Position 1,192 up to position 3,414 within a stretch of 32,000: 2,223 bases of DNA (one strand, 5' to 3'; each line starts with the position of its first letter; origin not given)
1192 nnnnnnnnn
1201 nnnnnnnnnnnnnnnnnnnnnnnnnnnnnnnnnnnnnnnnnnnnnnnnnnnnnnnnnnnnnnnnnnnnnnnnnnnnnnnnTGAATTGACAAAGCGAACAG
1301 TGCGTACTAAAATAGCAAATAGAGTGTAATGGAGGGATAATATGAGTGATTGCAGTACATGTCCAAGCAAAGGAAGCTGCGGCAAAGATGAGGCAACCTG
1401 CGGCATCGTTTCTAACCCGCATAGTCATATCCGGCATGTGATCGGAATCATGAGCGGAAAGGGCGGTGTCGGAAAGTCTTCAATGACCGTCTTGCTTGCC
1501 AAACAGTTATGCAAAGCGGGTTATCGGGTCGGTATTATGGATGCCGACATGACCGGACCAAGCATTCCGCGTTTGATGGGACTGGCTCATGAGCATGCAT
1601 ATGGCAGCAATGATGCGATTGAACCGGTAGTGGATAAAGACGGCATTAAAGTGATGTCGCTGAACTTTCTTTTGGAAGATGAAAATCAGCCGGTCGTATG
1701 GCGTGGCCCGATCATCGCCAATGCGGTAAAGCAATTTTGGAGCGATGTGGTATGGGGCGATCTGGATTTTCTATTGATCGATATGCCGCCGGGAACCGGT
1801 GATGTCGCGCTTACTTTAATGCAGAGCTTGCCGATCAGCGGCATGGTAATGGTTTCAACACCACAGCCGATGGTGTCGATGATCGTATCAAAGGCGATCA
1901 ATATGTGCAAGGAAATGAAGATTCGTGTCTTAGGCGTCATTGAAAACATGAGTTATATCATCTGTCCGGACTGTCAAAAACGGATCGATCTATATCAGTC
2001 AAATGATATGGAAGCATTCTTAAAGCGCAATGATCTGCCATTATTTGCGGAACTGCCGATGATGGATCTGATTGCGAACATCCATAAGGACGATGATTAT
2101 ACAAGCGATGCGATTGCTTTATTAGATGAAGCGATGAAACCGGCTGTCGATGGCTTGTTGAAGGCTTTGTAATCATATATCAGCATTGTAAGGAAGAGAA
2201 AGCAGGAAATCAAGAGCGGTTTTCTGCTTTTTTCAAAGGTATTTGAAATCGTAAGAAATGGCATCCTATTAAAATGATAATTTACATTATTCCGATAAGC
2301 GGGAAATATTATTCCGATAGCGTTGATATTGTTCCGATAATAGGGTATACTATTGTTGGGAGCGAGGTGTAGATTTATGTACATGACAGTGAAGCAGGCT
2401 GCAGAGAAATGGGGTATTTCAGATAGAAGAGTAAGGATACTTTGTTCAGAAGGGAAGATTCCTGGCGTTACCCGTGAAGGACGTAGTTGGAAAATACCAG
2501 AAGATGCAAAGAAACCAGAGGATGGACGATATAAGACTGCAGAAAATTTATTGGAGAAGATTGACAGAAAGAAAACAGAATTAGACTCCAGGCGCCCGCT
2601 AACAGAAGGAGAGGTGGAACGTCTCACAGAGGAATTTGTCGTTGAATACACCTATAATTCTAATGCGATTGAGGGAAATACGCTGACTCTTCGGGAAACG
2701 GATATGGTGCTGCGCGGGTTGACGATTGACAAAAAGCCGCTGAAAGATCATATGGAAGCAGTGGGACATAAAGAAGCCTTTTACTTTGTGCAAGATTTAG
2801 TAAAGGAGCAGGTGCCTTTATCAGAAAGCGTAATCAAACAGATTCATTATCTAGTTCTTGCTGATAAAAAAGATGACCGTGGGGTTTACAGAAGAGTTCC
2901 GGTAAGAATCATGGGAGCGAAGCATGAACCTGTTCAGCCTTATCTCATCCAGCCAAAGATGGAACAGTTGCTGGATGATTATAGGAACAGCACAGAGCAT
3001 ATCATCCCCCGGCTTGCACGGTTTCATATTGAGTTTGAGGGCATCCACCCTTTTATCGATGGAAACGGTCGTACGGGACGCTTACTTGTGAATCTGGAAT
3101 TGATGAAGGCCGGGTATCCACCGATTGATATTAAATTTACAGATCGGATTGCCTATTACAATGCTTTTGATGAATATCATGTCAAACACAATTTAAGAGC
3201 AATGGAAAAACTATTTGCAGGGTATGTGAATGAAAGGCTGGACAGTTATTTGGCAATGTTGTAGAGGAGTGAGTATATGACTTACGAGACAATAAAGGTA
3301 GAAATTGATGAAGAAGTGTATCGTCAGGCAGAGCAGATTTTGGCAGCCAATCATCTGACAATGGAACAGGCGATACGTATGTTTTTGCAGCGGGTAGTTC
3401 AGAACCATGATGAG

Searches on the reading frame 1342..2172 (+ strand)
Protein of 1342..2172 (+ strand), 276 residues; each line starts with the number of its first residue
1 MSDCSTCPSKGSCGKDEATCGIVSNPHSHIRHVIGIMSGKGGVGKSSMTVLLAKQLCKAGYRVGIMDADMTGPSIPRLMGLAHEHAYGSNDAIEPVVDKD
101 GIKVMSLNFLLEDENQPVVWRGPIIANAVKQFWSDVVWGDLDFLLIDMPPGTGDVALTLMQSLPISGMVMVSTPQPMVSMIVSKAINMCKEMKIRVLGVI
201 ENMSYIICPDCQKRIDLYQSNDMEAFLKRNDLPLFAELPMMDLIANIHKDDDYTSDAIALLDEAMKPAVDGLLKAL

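Call 51: find_encoding_contigs(protein=window:1342-2172:+, flank=10000, max_places=10)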
Protein window:1342-2172:+ (276 aa): 23 contigs read that carry it; 10 places shown.
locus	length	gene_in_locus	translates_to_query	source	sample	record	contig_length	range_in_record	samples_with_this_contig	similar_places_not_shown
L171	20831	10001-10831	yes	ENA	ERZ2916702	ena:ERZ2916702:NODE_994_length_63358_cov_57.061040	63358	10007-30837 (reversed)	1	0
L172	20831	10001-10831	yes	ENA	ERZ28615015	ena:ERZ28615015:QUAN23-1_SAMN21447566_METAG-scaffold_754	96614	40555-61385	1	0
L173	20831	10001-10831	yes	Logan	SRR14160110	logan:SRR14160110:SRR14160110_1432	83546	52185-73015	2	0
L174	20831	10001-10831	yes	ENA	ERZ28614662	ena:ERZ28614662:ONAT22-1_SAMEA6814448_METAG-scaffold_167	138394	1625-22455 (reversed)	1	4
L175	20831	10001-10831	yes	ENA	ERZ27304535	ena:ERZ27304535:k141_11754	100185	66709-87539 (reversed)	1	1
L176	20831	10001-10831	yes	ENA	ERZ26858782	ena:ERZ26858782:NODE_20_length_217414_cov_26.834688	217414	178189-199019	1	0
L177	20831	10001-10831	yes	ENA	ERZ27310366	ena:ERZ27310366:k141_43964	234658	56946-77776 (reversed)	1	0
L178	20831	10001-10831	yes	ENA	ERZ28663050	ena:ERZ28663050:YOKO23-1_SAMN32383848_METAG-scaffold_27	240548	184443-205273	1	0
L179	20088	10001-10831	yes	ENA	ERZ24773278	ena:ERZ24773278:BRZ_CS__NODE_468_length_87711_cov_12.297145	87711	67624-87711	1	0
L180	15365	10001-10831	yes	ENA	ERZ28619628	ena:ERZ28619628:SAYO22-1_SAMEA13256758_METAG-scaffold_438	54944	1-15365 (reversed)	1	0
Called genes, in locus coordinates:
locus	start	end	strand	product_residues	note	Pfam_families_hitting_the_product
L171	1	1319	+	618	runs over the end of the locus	PF13292:DXP_synthase_N, PF02775:TPP_enzyme_C (faint), PF02779:Transket_pyr, PF02780:Transketolase_C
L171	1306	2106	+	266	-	PF01479:S4, PF01728:FtsJ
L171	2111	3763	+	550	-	PF02463:SMC_N, PF13175:AAA_15 (weak), PF13476:AAA_23, PF13555:AAA_29 (weak)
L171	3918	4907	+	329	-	PF05580:Peptidase_S55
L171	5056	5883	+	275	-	PF00072:Response_reg, PF08769:Spo0A_C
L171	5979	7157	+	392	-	PF00817:IMS, PF11798:IMS_HHH (weak), PF11799:IMS_C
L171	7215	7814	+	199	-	PF01944:SpoIIM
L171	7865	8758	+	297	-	PF02899:Phage_int_SAM_1, PF00589:Phage_integrase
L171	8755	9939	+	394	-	PF01676:Metalloenzyme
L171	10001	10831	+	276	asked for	PF01656:CbiA, PF10609:ParA, PF13614:AAA_31 (weak)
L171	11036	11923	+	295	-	PF12728:HTH_17, PF02661:Fic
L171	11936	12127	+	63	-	-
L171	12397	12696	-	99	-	PF01381:HTH_3, PF13443:HTH_26, PF13560:HTH_31 (weak)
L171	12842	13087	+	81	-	-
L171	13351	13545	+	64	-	PF20038:HTH_59 (weak), PF12728:HTH_17 (weak)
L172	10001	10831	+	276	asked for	PF01656:CbiA, PF10609:ParA, PF13614:AAA_31 (weak)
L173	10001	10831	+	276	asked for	PF01656:CbiA, PF10609:ParA, PF13614:AAA_31 (weak)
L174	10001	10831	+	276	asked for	PF01656:CbiA, PF10609:ParA, PF13614:AAA_31 (weak)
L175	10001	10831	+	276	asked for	PF01656:CbiA, PF10609:ParA, PF13614:AAA_31 (weak)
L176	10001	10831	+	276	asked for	PF01656:CbiA, PF10609:ParA, PF13614:AAA_31 (weak)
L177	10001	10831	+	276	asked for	PF01656:CbiA, PF10609:ParA, PF13614:AAA_31 (weak)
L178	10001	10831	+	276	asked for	PF01656:CbiA, PF10609:ParA, PF13614:AAA_31 (weak)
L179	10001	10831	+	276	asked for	PF01656:CbiA, PF10609:ParA, PF13614:AAA_31 (weak)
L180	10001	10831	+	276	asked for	PF01656:CbiA, PF10609:ParA, PF13614:AAA_31 (weak)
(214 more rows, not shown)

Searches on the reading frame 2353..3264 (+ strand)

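Call 6: search_protein_families(library=ncbifam, proteins=[window:2353-3264:+], max_evalue=0.01)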
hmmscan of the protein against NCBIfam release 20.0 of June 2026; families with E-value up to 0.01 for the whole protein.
window:2353-3264:+ (303 aa): 7 families
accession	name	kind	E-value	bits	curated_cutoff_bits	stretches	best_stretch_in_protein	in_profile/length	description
NF046030.1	ProtAdlyltaseSoFic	equivalog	2.8e-09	36.4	550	1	220-276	181-237/361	protein adenylyltransferase Fic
TIGR02613.1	mob_myst_B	hypoth_equivalog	5.3e-08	33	124.4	1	153-263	46-154/186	mobile mystery protein B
TIGR01764.1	excise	domain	1.6e-06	28.4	28.8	1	10-52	1-42/49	excisionase family DNA-binding protein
NF046029.1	ProtAdlyltaseNmFic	equivalog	1.3e-05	25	230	1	157-278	28-143/177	protein adenylyltransferase Fic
NF007672.0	PRK10347.1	equivalog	0.00066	19.4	181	1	214-294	117-195/200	putative adenosine monophosphate-protein transferase Fic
NF041381.1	XopAC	subfamily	0.004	15.9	450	1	222-267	383-428/451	XopAC/AvrAC family type III secretion system effector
NF043028.1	T4SS_AnkX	equivalog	0.0051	15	1400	1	226-258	219-252/938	Dot/Icm T4SS effector AnkN/AnkX/LegA8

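Call 50: search_protein_families(library=padloc, proteins=[window:2353-3264:+], max_evalue=0.001)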
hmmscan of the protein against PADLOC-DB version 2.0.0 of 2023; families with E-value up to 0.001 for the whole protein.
window:2353-3264:+ (303 aa): 10 families
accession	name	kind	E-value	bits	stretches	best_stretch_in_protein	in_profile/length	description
PDLC04836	PDC-S04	-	2.1e-40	136.4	1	94-280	24-217/244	-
PDLC04840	PDC-S04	-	2e-39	133.7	1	93-289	9-212/227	-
PDLC04837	PDC-S04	-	1.6e-33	114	1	93-289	23-221/234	-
PDLC03963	SoFic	-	1.5e-29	101.5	1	65-262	27-224/361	-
PDLC04839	PDC-S04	-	9.6e-20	69.1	1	101-291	4-201/205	-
PDLC04838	PDC-S04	-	1.7e-10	39.1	1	206-293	111-203/209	-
PDLC04966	PDC-S24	-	1.6e-07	28.6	1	151-259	227-345/497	-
PDLC04842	PDC-S04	-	5.5e-06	24.2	1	149-279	35-159/202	-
PDLC04841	PDC-S04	-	7.3e-06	23.8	1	144-278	128-256/292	-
PDLC04133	mad1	-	5.6e-05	21.4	1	9-51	4-45/60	mads_1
